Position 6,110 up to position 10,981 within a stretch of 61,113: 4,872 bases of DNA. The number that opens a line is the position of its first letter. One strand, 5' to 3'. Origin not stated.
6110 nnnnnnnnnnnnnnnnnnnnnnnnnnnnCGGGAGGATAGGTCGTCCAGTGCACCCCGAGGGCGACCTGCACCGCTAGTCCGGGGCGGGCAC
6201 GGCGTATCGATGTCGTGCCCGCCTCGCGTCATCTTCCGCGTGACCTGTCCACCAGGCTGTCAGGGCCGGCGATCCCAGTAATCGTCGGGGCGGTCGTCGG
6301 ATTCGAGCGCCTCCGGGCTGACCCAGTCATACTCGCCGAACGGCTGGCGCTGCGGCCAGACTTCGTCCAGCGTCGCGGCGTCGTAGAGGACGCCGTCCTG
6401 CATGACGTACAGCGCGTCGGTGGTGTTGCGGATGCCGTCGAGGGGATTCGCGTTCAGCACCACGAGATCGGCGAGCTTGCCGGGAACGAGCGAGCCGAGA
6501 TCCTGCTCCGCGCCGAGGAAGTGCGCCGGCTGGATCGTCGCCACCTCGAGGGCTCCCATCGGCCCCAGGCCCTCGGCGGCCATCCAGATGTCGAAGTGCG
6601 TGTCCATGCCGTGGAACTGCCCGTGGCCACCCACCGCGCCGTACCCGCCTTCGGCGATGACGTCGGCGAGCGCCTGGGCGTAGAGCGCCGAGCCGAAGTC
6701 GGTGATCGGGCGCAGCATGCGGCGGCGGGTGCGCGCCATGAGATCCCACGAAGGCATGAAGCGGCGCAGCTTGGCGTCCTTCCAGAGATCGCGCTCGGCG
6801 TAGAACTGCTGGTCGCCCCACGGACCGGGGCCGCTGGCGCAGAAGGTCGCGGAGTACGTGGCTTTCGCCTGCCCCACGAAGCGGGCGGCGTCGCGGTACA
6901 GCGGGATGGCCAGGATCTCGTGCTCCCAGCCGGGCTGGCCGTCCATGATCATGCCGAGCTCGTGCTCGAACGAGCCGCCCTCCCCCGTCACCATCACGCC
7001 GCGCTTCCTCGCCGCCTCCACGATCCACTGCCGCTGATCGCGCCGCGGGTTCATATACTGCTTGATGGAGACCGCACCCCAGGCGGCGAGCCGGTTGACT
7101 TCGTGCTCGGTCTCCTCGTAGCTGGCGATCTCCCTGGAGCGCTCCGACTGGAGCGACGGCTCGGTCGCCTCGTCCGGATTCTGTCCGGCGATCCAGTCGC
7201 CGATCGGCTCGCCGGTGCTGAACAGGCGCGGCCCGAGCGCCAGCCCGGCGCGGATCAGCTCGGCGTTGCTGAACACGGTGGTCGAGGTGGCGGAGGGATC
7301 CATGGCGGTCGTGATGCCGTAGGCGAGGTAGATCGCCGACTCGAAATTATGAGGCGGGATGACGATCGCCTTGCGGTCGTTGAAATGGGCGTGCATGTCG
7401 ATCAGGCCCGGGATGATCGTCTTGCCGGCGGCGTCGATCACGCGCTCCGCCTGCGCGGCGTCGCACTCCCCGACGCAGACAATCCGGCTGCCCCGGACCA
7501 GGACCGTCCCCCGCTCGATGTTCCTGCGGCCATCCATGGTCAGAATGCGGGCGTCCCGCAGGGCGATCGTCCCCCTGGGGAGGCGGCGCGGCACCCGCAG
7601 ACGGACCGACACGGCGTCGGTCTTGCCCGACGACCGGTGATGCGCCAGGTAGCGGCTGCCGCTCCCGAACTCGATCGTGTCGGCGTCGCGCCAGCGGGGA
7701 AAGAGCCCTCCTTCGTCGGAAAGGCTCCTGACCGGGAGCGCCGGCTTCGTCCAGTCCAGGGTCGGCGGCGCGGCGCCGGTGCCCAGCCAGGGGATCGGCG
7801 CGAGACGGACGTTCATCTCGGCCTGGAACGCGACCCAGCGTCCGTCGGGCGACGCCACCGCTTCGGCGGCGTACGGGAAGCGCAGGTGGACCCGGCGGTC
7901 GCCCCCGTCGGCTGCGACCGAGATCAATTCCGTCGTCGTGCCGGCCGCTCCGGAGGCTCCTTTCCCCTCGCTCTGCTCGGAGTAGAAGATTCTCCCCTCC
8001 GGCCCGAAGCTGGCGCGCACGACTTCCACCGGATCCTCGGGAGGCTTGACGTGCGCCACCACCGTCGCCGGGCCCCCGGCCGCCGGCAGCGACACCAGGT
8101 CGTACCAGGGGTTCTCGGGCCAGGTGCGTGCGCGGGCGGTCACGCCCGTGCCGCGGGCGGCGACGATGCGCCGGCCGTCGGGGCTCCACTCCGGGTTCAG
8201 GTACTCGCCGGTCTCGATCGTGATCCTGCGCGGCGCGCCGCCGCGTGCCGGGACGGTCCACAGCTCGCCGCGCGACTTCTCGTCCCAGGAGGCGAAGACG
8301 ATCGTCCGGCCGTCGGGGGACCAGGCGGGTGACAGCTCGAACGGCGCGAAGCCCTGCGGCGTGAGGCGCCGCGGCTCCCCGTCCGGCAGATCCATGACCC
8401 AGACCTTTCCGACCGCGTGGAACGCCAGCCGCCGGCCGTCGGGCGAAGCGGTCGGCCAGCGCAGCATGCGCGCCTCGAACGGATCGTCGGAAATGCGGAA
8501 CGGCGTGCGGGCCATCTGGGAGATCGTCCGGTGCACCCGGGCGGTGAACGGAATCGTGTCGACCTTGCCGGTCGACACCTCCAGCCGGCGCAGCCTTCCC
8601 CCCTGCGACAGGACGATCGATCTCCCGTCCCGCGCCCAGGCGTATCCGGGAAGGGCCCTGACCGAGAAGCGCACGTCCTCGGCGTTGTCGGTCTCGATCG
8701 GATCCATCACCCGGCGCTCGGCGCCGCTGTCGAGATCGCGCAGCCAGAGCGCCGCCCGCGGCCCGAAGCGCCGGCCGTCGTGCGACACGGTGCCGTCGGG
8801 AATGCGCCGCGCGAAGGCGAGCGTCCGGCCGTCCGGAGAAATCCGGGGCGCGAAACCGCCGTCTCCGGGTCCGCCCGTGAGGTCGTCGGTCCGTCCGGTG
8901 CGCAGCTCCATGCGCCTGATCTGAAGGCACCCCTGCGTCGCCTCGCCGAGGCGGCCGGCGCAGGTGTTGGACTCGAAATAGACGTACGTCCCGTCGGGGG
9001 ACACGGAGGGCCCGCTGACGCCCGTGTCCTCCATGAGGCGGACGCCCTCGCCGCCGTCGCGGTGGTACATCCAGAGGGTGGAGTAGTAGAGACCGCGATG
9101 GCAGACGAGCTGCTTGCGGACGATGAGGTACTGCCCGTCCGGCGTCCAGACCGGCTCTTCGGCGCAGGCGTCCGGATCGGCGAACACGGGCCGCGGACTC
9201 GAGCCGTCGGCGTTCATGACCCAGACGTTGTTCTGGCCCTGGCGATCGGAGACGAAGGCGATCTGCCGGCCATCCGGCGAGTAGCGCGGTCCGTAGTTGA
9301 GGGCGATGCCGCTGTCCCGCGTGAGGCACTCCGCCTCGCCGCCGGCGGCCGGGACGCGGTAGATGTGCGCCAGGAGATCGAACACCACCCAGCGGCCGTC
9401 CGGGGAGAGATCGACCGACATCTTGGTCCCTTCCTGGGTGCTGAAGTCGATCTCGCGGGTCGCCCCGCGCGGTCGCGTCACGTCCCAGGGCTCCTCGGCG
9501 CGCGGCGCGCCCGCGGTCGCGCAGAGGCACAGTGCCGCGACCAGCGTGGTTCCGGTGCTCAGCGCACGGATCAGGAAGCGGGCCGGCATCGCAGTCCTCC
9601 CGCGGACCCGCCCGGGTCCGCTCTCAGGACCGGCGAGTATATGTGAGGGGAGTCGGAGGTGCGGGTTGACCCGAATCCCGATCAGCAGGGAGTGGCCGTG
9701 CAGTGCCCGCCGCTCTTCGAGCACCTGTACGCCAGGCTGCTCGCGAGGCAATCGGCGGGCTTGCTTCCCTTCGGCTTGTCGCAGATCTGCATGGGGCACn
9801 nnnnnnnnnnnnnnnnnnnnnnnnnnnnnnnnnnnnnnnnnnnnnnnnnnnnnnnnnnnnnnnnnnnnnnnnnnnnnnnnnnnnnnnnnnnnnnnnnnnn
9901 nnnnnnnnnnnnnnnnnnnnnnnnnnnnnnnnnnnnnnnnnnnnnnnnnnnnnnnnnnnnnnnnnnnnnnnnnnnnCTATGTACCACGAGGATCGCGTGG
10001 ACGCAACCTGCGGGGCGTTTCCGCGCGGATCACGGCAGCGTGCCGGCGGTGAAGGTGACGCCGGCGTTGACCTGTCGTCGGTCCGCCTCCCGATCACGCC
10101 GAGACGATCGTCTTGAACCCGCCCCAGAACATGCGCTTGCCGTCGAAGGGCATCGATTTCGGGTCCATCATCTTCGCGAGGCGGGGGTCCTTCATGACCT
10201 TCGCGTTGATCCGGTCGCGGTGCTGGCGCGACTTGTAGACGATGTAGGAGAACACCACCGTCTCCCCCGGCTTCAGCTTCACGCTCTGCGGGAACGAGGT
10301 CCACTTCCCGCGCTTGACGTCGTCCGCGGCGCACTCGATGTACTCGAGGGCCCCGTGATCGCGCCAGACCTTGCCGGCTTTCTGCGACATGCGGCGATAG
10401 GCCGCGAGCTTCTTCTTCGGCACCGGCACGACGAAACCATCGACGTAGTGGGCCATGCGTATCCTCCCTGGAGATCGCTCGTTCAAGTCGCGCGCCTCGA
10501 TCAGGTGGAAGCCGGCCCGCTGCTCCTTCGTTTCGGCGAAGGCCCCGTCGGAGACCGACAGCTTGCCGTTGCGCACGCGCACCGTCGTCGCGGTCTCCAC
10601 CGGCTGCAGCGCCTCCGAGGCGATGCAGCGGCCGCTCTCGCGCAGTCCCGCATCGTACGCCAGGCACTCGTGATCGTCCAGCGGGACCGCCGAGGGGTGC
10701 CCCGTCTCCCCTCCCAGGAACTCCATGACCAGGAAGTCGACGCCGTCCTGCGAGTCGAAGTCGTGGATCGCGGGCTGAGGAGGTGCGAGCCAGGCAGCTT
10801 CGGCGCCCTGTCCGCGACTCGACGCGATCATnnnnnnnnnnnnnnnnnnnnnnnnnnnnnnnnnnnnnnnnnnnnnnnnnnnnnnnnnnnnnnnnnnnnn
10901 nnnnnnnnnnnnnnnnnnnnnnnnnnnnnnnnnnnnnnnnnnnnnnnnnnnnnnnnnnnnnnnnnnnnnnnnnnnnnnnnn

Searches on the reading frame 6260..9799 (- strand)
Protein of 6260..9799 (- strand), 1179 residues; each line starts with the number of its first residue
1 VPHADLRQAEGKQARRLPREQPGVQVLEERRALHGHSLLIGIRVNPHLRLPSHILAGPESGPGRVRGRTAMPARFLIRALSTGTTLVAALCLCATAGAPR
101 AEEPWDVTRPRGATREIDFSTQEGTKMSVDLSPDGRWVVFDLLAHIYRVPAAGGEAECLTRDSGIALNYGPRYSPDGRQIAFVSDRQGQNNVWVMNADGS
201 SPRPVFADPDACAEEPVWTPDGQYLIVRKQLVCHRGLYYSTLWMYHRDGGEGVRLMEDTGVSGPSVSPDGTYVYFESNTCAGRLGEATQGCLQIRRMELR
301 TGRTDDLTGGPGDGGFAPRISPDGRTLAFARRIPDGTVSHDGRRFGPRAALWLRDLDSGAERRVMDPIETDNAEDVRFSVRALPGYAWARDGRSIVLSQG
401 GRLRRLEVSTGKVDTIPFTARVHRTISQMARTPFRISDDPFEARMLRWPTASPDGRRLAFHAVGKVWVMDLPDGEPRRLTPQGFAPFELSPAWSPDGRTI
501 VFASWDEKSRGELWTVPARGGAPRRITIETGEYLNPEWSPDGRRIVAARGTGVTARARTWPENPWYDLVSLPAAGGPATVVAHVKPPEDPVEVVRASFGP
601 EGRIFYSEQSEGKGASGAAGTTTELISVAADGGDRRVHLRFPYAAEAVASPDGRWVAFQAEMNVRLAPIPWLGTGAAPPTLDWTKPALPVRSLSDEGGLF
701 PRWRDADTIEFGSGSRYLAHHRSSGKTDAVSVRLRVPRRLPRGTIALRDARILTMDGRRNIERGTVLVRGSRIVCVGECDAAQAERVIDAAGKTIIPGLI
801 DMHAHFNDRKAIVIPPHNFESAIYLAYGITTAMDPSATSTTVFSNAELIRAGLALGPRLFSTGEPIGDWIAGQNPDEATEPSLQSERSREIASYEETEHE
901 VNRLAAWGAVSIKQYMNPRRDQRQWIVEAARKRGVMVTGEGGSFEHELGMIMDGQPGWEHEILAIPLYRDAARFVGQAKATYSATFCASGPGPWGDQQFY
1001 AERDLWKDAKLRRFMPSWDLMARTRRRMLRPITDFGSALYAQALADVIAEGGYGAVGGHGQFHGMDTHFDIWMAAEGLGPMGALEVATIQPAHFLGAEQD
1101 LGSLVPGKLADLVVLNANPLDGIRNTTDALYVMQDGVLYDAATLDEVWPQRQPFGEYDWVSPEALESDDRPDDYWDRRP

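Call 3: search_protein_families(library=pfam, proteins=[window:6260-9799:-], max_evalue=0.01)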
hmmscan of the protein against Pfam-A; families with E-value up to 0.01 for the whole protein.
window:6260-9799:- (1179 aa): 7 families
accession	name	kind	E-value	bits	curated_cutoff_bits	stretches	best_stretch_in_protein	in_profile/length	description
PF07676.18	PD40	-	6.3e-40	134.8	20.9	3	168-194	11-38/38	WD40-like Beta Propeller Repeat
PF01979.26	Amidohydro_1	-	1.6e-14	54.4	25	2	1075-1126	278-329/345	Amidohydrolase family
PF07969.17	Amidohydro_3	-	8.1e-13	49.1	29.7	2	1083-1121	412-450/472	Amidohydrolase family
PF00930.27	DPPIV_N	-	1.9e-08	33.9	22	0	446-507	45-122/354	Dipeptidyl peptidase IV (DPP IV) N-terminal region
PF25174.1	Beta-prop_THOC3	-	0.00095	18.7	305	0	491-553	94-152/272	THOC3 beta-propeller domain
PF00400.38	WD40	-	0.0021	19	27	0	492-506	18-32/39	WD domain, G-beta repeat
PF10647.15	Gmad1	-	0.0049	17.2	20.5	0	490-558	27-92/251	Lipoprotein LpqB beta-propeller domain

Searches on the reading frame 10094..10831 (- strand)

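Call 3: search_protein_families(library=pfam, proteins=[window:10094-10831:-], max_evalue=0.01)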
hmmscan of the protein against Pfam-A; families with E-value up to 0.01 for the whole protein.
window:10094-10831:- (245 aa): 2 families
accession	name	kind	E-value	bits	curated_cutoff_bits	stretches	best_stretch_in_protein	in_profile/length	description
PF07237.17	DUF1428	-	6.9e-43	145.5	27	1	128-231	1-102/102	Protein of unknown function (DUF1428)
PF03795.20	YCII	-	1.1e-08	35.9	24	1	55-118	23-70/95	YCII-related domain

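Call 4: search_protein_families(library=ncbifam, proteins=[window:10094-10831:-], max_evalue=0.01)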
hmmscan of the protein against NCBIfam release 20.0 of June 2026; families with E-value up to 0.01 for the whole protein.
window:10094-10831:- (245 aa): 0 families
